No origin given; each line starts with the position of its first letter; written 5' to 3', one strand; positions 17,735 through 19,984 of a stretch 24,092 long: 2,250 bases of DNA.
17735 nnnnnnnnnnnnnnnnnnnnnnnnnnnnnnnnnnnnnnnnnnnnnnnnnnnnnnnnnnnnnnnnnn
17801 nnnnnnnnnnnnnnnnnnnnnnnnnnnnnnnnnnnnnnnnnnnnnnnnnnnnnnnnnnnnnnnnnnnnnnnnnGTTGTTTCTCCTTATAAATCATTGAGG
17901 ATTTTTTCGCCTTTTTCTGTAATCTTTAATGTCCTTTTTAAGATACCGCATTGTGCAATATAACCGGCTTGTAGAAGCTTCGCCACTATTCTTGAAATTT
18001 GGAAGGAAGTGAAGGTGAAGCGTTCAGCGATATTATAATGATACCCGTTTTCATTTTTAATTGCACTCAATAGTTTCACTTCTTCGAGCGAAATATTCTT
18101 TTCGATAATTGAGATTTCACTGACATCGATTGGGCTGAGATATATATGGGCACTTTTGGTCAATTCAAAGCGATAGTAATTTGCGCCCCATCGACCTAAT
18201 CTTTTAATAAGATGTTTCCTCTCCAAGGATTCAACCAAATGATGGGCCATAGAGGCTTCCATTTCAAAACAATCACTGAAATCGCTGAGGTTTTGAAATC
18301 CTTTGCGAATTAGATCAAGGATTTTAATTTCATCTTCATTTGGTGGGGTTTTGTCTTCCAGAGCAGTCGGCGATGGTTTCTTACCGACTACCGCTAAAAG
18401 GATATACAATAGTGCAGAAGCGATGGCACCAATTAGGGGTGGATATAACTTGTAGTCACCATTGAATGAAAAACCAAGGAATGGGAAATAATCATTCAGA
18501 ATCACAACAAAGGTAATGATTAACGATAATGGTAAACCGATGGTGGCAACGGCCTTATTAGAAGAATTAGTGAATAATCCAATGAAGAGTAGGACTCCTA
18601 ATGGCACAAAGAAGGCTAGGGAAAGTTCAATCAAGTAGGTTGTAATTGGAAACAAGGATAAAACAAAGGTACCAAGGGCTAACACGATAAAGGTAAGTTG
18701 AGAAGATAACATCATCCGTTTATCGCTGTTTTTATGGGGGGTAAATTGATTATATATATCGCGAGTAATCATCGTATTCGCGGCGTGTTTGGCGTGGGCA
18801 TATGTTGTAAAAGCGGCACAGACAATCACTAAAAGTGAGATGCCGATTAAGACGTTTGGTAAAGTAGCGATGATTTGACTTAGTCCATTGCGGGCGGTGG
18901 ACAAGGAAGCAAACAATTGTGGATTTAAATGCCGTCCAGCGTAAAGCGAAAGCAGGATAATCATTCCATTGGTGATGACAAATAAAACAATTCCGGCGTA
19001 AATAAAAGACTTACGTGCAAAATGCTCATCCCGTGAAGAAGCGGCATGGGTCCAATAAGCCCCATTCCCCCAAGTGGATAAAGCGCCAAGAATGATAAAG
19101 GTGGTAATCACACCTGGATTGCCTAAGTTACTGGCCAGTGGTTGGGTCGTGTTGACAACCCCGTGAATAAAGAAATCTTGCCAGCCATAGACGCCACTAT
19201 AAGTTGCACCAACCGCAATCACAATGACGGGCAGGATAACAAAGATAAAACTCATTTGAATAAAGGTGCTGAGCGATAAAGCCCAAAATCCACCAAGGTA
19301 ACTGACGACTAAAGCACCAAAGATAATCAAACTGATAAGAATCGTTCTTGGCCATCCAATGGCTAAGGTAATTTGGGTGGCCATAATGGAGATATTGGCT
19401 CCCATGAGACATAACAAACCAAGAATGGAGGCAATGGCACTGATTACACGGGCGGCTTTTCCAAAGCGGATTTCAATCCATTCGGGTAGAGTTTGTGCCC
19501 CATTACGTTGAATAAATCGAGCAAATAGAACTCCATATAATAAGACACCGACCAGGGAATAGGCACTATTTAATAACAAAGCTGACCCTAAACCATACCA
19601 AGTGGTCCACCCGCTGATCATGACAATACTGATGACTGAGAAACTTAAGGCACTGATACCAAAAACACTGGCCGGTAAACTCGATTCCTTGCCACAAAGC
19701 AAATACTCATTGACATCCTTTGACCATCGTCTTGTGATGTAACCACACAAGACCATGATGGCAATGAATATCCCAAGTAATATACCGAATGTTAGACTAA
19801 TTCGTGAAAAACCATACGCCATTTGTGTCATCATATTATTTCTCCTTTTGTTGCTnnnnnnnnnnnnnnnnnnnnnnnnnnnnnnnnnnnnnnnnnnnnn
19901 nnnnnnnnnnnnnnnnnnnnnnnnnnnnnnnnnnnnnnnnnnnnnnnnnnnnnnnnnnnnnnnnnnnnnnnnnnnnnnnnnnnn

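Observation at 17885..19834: Sodium:solute symporter fused to tandem winged-helix domains: candidate one-component membrane transceptor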

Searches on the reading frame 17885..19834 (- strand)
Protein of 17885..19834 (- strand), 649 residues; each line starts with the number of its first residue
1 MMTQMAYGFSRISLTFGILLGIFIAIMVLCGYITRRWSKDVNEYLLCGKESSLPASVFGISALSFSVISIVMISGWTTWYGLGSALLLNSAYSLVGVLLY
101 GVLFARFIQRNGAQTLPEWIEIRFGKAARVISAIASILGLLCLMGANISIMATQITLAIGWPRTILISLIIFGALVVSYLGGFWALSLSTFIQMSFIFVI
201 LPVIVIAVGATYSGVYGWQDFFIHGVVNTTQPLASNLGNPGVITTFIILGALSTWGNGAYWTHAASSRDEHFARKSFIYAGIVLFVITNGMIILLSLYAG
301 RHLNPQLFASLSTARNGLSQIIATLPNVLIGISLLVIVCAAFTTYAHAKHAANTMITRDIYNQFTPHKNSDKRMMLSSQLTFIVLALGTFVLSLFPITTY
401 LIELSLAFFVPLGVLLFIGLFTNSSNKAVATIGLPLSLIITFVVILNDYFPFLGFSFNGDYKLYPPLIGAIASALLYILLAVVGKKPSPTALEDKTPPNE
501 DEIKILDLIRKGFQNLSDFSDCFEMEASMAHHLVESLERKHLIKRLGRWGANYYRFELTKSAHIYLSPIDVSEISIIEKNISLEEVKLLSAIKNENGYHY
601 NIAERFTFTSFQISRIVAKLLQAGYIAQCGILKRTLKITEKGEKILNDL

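Call 3: search_protein_families(library=pfam, proteins=[window:17885-19834:-], max_evalue=10)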
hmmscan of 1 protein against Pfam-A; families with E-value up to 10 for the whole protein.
window:17885-19834:- (649 aa): 7 families
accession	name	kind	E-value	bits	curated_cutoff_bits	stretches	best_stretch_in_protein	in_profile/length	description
PF00474.23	SSF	-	6.8e-16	58.6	22.8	1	61-430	18-399/406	Sodium:solute symporter family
PF24409.1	wHTH-PRTase_assc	-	0.0016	18.8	27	1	588-648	3-57/83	wHTH-PRTase associated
PF01047.28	MarR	-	0.034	14.5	24.6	1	584-626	4-47/59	MarR family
PF13463.12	HTH_27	-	0.039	14.7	22.2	0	589-628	9-50/68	Winged helix DNA-binding domain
PF14947.12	HTH_45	-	0.18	12.3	25.5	1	588-649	11-69/77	Winged helix-turn-helix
PF12802.13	MarR_2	-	0.22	12.1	27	1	603-628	27-52/61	MarR family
PF09382.16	RQC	-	0.29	11.4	23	1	612-647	63-98/114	RQC domain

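Call 4: search_protein_families(library=ncbifam, proteins=[window:17885-19834:-], max_evalue=10)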
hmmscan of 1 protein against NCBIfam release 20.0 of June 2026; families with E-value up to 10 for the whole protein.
window:17885-19834:- (649 aa): 10 families
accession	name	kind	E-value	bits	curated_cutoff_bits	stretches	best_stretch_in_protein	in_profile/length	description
TIGR00813.1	sss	superfamily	2.6e-16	59.7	184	1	52-434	7-408/411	sodium/solute symporter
TIGR03648.1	Na_symport_lg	subfamily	1.8e-09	36.6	320.75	2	322-449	355-485/547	VC_2705 family sodium/solute symporter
TIGR02121.1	Na_Pro_sym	equivalog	3.3e-08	32.7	515.5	1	18-488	5-473/488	sodium/proline symporter PutP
TIGR01884.1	cas_HTH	subfamily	3.2e-07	29.9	60.2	2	572-633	131-192/202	CRISPR-associated CARF protein Csa3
NF007790.0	PRK10484.1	equivalog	4.7e-07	29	401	1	19-443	9-450/527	solute:sodium symporter family transporter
TIGR02119.1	panF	equivalog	1.2e-05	24.6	328.05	1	23-430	10-423/471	sodium/pantothenate symporter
NF033789.1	repress_SdpR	subfamily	0.0043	16.9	100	1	503-557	11-65/79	autorepressor SdpR family transcription factor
NF045593.1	bilirub_TF_BilQ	equivalog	0.048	13.4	125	1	595-648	43-100/135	bilirubin utilization transcriptional regulator BilQ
NF007660.0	PRK10332.1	equivalog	0.11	13.1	86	1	324-367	12-53/107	prepilin-type N-terminal cleavage/methylation domain-containing protein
NF053610.1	Sso10a_fam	subfamily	0.13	12.3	60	1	611-646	32-64/64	Sso10a family chromatin protein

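Call 6: find_homologous_proteins(query=window:17885-19834:-, max_evalue=0.00001)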
Query window:17885-19834:- (649 aa): 4 proteins with E <= 0.00001 among 8000 candidates.
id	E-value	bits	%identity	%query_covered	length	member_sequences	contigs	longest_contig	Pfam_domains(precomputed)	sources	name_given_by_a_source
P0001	8.7e-76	274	28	96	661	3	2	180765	PF00474.24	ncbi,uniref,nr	ncbi:sodium:solute symporter family protein [Virgibacillus litoralis]|uniref:SSS family solute:Na+ s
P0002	7.6e-25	106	23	80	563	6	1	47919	PF00474.24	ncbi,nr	ncbi:MAG: sodium:solute symporter family protein [Lachnospiraceae bacterium]|nr:sodium:solute sympor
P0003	5.4e-8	50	25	68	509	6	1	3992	PF00474.24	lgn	-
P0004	9.3e-8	49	23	59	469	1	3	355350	PF00474.24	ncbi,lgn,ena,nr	ncbi:MAG TPA: sodium:solute symporter family protein [Bacteroidales bacterium]|nr:sodium:solute symp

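Call 13: find_encoding_contigs(protein=P0001, flank=10000, max_places=4)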
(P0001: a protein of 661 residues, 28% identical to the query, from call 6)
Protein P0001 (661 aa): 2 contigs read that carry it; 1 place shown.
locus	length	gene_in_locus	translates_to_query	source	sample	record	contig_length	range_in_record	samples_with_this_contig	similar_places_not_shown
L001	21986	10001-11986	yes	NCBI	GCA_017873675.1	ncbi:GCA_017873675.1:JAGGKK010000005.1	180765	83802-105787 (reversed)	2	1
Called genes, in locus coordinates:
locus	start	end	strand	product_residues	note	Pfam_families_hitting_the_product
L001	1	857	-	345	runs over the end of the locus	PF23473:LysM3_LYK4_5 (faint), PF23577:LysM_RLK (faint), PF01476:LysM, PF00877:NLPC_P60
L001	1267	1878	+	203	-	-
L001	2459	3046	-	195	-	PF01381:HTH_3, PF12844:HTH_19, PF07883:Cupin_2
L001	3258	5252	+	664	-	PF00724:Oxidored_FMN, PF13738:Pyr_redox_3 (faint), PF00070:Pyr_redox (faint), PF00890:FAD_binding_2 (faint), PF03486:HI0933_like, PF07992:Pyr_redox_2, PF12831:FAD_oxidored, PF13450:NAD_binding_8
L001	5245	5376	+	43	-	-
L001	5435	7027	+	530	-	PF00474:SSF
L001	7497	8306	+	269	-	PF01978:TrmB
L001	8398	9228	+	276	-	PF05853:BKACE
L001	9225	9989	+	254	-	PF04199:Cyclase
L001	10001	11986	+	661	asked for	PF00474:SSF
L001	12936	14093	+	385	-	PF01266:DAO, PF01494:FAD_binding_3 (weak), PF01946:Thi4 (faint), PF03486:HI0933_like (faint), PF07992:Pyr_redox_2 (weak), PF13450:NAD_binding_8 (weak)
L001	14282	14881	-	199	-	PF00440:TetR_N (weak), PF14278:TetR_C_8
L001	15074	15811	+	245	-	PF00106:adh_short, PF08659:KR, PF23441:SDR (weak), PF01370:Epimerase (weak), PF13561:adh_short_C2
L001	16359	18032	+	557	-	PF02776:TPP_enzyme_N, PF00205:TPP_enzyme_M, PF02775:TPP_enzyme_C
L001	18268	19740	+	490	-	PF00171:Aldedh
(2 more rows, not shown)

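Call 14: find_encoding_contigs(protein=window:17885-19834:-, flank=10000, max_places=4)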
Protein window:17885-19834:- (649 aa): no gene with exactly this product is on record in the collection.

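Call 17: find_related_loci(query=A1, collection=genome_contigs, flank=10000)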
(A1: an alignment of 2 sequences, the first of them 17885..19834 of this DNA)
Query A1 (649 aa) in genome_contigs; peptide patterns used: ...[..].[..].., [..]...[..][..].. (x = any residue, [..] = any of these).
198 stretches matched a pattern; 166 encode a relative of the query (tblastn E <= 1e-3); the best 80 are kept; 80 distinct loci.
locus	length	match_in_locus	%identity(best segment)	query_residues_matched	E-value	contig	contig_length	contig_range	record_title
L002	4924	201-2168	35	2-646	1e-129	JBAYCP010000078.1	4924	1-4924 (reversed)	MAG: Bacilli bacterium isolate SO_2016_CLC_T2_30 scaffold34454_PH3_Jul20_2016, whole genome shotgun sequence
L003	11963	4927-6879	31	8-647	2e-96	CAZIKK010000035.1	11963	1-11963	MAG TPA_asm: uncultured Clostridia bacterium isolate SRP241341_co1_251 genome assembly, contig: NODE_5785_length_11963_c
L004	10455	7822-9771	31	9-647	2e-94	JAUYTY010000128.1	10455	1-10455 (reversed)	MAG: Eubacteriales bacterium isolate C8_metabat.bin.24_sub C8_k141_141903, whole genome shotgun sequence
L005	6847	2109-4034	30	12-642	3e-93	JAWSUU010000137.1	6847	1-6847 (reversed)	MAG: Bacillota bacterium isolate B4G8H2-03 NODE_137_length_6847_cov_3.045347, whole genome shotgun sequence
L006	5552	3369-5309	30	12-647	4e-92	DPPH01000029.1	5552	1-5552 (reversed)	MAG TPA_asm: Clostridiales bacterium isolate UBA8670 contig_4296, whole genome shotgun sequence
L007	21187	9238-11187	31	9-647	3e-88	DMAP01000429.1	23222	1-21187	MAG TPA_asm: Clostridiales bacterium isolate UBA8955 contig_44025, whole genome shotgun sequence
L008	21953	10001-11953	30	12-648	1e-86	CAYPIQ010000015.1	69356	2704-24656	MAG TPA_asm: uncultured Spirochaetales bacterium isolate binchicken_co379_68 genome assembly, contig: NODE_240_length_69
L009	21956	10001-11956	30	12-648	1e-86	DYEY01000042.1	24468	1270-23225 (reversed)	MAG TPA_asm: Dethiobacter sp. isolate Tomsk_2_55_21 Tomsk_k141_39841, whole genome shotgun sequence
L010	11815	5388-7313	31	22-648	5e-85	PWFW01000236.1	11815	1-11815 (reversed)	MAG: Halanaerobiaceae bacterium isolate T1Sed10_23 T1-Sed10-C5888, whole genome shotgun sequence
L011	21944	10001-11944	31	9-648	2e-82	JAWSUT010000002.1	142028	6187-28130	MAG: Bacillota bacterium isolate B4G8H2-02 NODE_2_length_142028_cov_5.777282, whole genome shotgun sequence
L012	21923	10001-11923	31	23-648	4e-81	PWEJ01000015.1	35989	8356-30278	MAG: Halanaerobiaceae bacterium isolate T1Sed10_84 T1-Sed10-C730, whole genome shotgun sequence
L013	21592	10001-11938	30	13-649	2e-80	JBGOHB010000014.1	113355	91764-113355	Virgibacillus oceani strain HS4 NODE_14, whole genome shotgun sequence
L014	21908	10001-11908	30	22-648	2e-80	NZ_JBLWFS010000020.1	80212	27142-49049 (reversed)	Alkalihalobacterium sp. APHAB7 NODE_20_length_80212_cov_48.875220, whole genome shotgun sequence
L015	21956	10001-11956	30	12-648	2e-80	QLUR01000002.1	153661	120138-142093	MAG: Bacillota bacterium isolate HKB214 DDT21_2, whole genome shotgun sequence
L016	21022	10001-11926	30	16-648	8e-80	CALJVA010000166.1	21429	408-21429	MAG TPA_asm: uncultured Thermoactinomycetaceae bacterium isolate SRR6713629_bin.62_CONCOCT_v1.1_MAG genome assembly, con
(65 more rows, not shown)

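Call 28: find_homologous_proteins(query=A2, max_evalue=1e-30)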
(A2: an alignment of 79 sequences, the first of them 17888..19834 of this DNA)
Query A2 (79 sequences) (649 aa, profile of the alignment): 4 proteins with E <= 1e-30 among 8000 candidates.
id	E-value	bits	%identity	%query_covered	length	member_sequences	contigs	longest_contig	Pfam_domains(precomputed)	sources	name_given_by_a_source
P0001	7.6e-297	1004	28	96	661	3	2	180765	PF00474.24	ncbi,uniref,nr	ncbi:sodium:solute symporter family protein [Virgibacillus litoralis]|uniref:SSS family solute:Na+ s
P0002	3.1e-87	312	23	80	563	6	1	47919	PF00474.24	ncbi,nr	ncbi:MAG: sodium:solute symporter family protein [Lachnospiraceae bacterium]|nr:sodium:solute sympor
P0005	8.3e-34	135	22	57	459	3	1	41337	PF00474.24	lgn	-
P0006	2.3e-31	127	23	74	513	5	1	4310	PF00474.24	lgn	-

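Call 29: search_protein_representatives(alignment_id=A1)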
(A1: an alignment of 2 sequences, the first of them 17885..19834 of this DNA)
Query: 2 sequences, 676 profile positions. Proteins with E-value up to 0.001 (for the whole library): 4760; up to 1e-10: 935; up to 1e-30: 77. The best 150 are listed.
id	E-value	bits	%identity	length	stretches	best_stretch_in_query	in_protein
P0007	6.2e-257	870.9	-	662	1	9-669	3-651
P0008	1.3e-208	711.2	-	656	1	5-664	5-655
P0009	8.8e-192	655.6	-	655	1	14-665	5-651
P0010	7.2e-176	603.0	-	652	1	23-667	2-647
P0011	1.9e-167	575.2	-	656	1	15-669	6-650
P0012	7.2e-164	563.4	-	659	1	13-671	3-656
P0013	1.8e-145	502.6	-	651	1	13-666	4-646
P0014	4.1e-144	498.1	-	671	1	12-669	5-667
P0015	5.3e-143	494.4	-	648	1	18-665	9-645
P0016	4.4e-141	488.0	-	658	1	15-663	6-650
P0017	1.0e-134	467.0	-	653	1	19-665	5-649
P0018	1.1e-133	463.6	-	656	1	17-665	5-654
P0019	2.1e-132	459.4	-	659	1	17-668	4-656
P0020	1.5e-128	446.6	-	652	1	20-666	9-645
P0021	7.7e-126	437.7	-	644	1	17-665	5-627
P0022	1.9e-124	433.0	-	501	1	14-505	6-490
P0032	2.3e-79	284.1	-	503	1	17-506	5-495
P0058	1.4e-49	185.7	-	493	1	19-512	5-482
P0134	1.2e-21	93.3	-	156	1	522-666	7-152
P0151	1.5e-20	89.8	-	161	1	520-668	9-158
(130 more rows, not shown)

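Call 46: predict_structure(alignment_id=A3)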
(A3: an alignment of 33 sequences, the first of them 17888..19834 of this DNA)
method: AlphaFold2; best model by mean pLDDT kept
length: 649 residues; sequences in the alignment: 33
mean_pLDDT: 89.1   pTM: 0.91
mean pLDDT of the five models: 89.1, 87.3, 87.1, 86.7, 85.7
residues with pLDDT >= 90: 416; 70-90: 195; 50-70: 36; < 50: 2
segments of 3 or more residues with pLDDT < 50: none
pLDDT, mean of each block of 10 residues (from residue 1): 79 95 95 88 80 93 91 92 92 96 96 96 94 97 96 93 95 92 91 95 93 68 78 71 90 95 92 96 96 92 85 88 93 95 94 94 74 88 96 90 95 95 85 95 88 66 87 95 73 83 95 92 91 95 94 96 87 72 87 74 76 85 88 89 90
secondary structure, 60 per line:
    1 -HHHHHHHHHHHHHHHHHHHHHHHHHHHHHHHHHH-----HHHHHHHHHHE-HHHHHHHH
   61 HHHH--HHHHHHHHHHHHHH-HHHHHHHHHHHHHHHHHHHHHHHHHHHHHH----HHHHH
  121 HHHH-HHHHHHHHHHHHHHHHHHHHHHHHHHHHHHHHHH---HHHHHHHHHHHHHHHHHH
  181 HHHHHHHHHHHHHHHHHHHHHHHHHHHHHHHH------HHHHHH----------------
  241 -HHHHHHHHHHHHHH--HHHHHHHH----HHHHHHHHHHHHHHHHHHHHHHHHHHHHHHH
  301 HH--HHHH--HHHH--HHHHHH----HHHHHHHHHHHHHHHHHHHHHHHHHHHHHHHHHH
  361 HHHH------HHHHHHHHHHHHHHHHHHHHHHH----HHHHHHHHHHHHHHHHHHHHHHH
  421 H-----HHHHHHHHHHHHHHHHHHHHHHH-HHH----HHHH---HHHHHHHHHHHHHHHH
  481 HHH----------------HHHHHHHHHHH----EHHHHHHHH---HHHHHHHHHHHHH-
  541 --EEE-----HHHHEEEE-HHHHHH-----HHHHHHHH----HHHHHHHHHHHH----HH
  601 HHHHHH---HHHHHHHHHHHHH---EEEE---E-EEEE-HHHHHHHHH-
elements in order: H2-35 H41-50 H53-64 H67-80 H82-111 H116-124 H126-159 H163-212 H219-224 H242-255 H258-265 H270-302 H305-308 H311-314 H317-322 H327-364 H371-393 H398-421 H427-449 H458-461 H465-483 H500-510 H516-523 H527-539 E543-545 H551-554 E555-558 H560-565 H571-578 H583-594 H599-606 H610-622 E626-629 E635-638 H640-648

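Call 58: find_encoding_contigs(protein=P0134, flank=6000, max_places=3)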
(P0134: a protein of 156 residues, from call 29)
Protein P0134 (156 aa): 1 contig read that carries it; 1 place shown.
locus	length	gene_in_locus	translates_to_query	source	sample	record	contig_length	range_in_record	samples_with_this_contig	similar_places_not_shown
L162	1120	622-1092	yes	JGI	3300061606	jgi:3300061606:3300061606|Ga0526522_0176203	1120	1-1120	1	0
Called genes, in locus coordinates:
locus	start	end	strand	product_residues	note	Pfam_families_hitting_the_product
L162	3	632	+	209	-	?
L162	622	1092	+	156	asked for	PF13412:HTH_24 (faint)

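Call 59: find_encoding_contigs(protein=P0151, flank=6000, max_places=3)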
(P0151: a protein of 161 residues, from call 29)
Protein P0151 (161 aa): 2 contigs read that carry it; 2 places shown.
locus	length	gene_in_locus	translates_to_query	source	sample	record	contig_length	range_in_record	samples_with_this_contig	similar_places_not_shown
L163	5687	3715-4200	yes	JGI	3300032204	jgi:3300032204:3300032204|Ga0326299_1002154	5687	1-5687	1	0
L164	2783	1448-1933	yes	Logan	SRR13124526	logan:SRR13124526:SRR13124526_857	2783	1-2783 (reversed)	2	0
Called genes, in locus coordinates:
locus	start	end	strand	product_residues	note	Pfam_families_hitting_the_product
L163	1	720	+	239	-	?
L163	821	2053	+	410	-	PF00682:HMGL-like, PF22617:HCS_D2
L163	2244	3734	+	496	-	PF00474:SSF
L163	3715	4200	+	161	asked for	PF12802:MarR_2 (faint), PF13412:HTH_24 (faint), PF25213:HVO_A0261_N (faint), PF01047:MarR (faint)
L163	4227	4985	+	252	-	PF04199:Cyclase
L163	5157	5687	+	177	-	?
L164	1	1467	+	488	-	?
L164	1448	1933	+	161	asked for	PF12802:MarR_2 (faint), PF13412:HTH_24 (faint), PF25213:HVO_A0261_N (faint), PF01047:MarR (faint)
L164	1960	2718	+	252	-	PF04199:Cyclase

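Call 63: search_solved_structures(query=A3, max_evalue=0.001)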
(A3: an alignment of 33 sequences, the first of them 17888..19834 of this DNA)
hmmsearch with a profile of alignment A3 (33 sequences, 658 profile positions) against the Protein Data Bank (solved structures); distinct sequences matched with E-value up to 0.001: 37.
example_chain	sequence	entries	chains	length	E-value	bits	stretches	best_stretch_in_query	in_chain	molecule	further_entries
2xq2_A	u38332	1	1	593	3e-47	164.5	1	7-477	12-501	SODIUM/GLUCOSE COTRANSPORTER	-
9rws_A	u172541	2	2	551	2.6e-46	161.4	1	5-441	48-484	Solute carrier family 5 (High affinity choline transporter), member 7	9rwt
3dh4_A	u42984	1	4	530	7.2e-41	143.4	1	38-477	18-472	Sodium/glucose cotransporter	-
2xq2_B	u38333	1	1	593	7.3e-39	136.7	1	44-477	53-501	SODIUM/GLUCOSE COTRANSPORTER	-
7sl8_A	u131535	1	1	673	2.2e-37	131.8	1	9-509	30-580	Sodium/glucose cotransporter 1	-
7sla_A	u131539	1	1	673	2.2e-37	131.8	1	9-509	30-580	Sodium/glucose cotransporter 1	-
26va_A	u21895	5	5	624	9.8e-36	126.4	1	6-449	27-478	Sodium-dependent multivitamin transporter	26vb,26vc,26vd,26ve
7wmv_A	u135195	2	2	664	2.2e-34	121.9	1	9-509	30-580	Sodium/glucose cotransporter 1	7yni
5nv9_A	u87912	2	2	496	4.2e-33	117.7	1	9-467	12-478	Putative sodium:solute symporter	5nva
7vsi_A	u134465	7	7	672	5.2e-32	114.1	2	8-215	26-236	Sodium/glucose cotransporter 2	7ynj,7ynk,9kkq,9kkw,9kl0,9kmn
8hb0_A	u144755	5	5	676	5.4e-32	114.1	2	8-215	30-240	Sodium/glucose cotransporter 2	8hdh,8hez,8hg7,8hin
8j74_A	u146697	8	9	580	2.2e-31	112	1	8-437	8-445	High affinity choline transporter 1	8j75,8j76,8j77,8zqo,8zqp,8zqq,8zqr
9bfi_A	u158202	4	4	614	2.6e-31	111.8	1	8-437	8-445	High affinity choline transporter 1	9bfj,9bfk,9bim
7sl9_A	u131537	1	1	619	7.2e-31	110.3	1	30-443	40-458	Sodium-coupled monocarboxylate transporter 1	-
9zfl_A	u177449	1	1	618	2.5e-29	105.2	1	30-444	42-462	Sodium/iodide cotransporter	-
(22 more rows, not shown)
